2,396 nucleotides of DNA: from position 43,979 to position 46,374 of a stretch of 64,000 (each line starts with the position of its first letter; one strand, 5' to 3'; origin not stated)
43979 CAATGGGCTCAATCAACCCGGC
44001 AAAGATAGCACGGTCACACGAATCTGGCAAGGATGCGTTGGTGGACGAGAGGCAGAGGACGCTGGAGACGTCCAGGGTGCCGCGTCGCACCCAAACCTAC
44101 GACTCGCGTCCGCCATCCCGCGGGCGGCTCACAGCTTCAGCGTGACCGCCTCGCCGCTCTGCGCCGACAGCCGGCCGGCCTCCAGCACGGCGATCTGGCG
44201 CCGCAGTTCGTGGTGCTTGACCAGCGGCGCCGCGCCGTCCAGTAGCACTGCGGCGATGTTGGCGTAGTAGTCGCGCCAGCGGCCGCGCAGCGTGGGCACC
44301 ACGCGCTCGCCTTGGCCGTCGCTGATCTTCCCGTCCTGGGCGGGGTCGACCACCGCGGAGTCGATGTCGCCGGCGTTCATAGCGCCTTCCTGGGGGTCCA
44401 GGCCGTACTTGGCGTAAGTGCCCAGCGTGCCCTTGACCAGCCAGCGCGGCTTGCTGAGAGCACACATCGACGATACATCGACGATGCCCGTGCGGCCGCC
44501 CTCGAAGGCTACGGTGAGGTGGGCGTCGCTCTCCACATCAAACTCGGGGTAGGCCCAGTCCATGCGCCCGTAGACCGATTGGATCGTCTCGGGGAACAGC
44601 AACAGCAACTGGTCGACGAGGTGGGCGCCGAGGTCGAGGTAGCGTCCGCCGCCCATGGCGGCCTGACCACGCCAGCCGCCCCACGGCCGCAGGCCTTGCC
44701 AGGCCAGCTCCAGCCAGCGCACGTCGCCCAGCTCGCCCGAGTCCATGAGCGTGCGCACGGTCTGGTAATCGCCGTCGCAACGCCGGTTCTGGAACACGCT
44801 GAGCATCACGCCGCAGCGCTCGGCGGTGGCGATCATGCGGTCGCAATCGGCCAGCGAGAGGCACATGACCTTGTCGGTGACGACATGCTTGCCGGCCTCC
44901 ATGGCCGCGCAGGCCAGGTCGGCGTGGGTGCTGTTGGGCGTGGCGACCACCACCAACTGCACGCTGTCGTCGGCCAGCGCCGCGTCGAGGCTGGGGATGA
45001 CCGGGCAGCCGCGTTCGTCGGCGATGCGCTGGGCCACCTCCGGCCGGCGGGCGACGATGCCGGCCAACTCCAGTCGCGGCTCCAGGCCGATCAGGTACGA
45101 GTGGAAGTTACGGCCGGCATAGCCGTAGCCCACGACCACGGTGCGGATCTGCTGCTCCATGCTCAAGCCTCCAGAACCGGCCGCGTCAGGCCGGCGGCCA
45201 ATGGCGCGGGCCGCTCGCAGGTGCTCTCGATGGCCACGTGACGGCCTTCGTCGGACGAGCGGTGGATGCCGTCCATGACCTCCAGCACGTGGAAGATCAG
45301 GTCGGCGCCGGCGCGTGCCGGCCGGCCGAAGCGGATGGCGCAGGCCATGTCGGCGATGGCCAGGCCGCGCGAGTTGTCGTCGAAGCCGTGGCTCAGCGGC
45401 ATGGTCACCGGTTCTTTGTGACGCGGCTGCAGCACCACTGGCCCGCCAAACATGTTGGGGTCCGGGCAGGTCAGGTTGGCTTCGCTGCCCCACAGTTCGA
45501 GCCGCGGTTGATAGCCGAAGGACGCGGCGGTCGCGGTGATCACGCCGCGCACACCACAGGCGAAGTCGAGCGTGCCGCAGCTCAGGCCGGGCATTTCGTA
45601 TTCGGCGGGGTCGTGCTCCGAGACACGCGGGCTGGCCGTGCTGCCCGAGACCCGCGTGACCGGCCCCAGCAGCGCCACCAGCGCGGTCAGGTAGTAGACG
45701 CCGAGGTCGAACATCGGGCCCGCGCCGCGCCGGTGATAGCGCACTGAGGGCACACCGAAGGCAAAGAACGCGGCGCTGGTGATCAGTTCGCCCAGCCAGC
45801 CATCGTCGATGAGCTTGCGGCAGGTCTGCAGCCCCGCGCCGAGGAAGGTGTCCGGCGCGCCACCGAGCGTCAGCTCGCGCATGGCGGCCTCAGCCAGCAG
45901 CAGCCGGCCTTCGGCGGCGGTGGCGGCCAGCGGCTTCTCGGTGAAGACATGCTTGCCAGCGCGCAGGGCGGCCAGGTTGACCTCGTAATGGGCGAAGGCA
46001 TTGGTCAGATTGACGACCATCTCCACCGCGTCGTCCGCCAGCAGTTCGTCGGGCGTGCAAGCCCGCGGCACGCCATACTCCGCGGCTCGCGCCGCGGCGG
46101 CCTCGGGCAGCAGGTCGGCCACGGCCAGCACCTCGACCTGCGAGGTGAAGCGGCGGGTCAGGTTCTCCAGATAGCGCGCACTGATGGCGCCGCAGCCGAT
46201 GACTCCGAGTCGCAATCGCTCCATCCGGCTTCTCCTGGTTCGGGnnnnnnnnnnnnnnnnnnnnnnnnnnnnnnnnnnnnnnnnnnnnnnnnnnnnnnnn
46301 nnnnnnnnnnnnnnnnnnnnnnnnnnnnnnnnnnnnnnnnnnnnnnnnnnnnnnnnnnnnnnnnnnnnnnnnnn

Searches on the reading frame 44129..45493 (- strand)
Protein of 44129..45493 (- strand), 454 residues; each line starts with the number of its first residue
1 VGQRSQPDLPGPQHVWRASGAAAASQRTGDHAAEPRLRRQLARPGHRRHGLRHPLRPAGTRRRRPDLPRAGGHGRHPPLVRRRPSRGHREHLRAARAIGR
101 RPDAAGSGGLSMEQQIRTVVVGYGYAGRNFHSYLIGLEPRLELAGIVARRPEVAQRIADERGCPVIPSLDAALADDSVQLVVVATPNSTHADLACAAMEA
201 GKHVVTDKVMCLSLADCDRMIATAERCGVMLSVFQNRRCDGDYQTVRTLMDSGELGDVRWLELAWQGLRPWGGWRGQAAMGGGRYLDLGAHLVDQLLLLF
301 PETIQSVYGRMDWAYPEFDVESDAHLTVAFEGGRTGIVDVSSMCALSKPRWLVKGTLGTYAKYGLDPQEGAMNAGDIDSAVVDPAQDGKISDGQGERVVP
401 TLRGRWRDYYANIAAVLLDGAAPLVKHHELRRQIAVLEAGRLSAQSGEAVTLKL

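Call 73: search_protein_families(library=pfam, proteins=[window:44129-45493:-], max_evalue=0.001)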
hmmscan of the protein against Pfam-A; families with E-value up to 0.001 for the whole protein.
window:44129-45493:- (454 aa): 5 families
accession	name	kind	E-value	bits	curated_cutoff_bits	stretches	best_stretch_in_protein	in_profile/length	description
PF01408.29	GFO_IDH_MocA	-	3e-27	96.1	24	1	116-233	1-118/120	Oxidoreductase family, NAD-binding Rossmann fold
PF22725.1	GFO_IDH_MocA_C3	-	2e-24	86.4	27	1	243-360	1-123/124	GFO/IDH/MocA C-terminal domain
PF02894.22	GFO_IDH_MocA_C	-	5.8e-16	59.4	22.9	1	249-452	3-218/218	Oxidoreductase family, C-terminal alpha/beta domain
PF03447.22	NAD_binding_3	-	6.8e-06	27.2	24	1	140-229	21-111/116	Homoserine dehydrogenase, NAD binding domain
PF01118.30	Semialdhyde_dh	-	0.00058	20.7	26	1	119-205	3-94/121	Semialdehyde dehydrogenase, NAD binding domain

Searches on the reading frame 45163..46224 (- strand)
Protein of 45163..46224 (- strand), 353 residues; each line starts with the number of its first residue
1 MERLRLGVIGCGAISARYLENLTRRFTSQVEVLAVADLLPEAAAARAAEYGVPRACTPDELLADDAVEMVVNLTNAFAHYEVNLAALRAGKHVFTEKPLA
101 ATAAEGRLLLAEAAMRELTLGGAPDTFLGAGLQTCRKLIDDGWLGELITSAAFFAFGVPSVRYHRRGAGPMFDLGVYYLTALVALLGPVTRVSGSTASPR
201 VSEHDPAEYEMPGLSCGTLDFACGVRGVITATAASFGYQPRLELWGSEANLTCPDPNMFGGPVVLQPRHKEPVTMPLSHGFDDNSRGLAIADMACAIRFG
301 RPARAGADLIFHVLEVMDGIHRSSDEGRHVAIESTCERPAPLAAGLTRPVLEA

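Call 73: search_protein_families(library=pfam, proteins=[window:45163-46224:-], max_evalue=0.001)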
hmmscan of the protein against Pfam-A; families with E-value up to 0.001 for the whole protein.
window:45163-46224:- (353 aa): 4 families
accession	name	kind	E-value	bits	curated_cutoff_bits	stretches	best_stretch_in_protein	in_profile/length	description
PF01408.29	GFO_IDH_MocA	-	8.6e-21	75.3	24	1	5-119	2-115/120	Oxidoreductase family, NAD-binding Rossmann fold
PF22725.1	GFO_IDH_MocA_C3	-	2.4e-15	57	27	1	133-251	2-123/124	GFO/IDH/MocA C-terminal domain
PF03447.22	NAD_binding_3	-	1.1e-05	26.5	24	1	10-110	1-102/116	Homoserine dehydrogenase, NAD binding domain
PF02894.22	GFO_IDH_MocA_C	-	9e-05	22.8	22.9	1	136-332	1-218/218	Oxidoreductase family, C-terminal alpha/beta domain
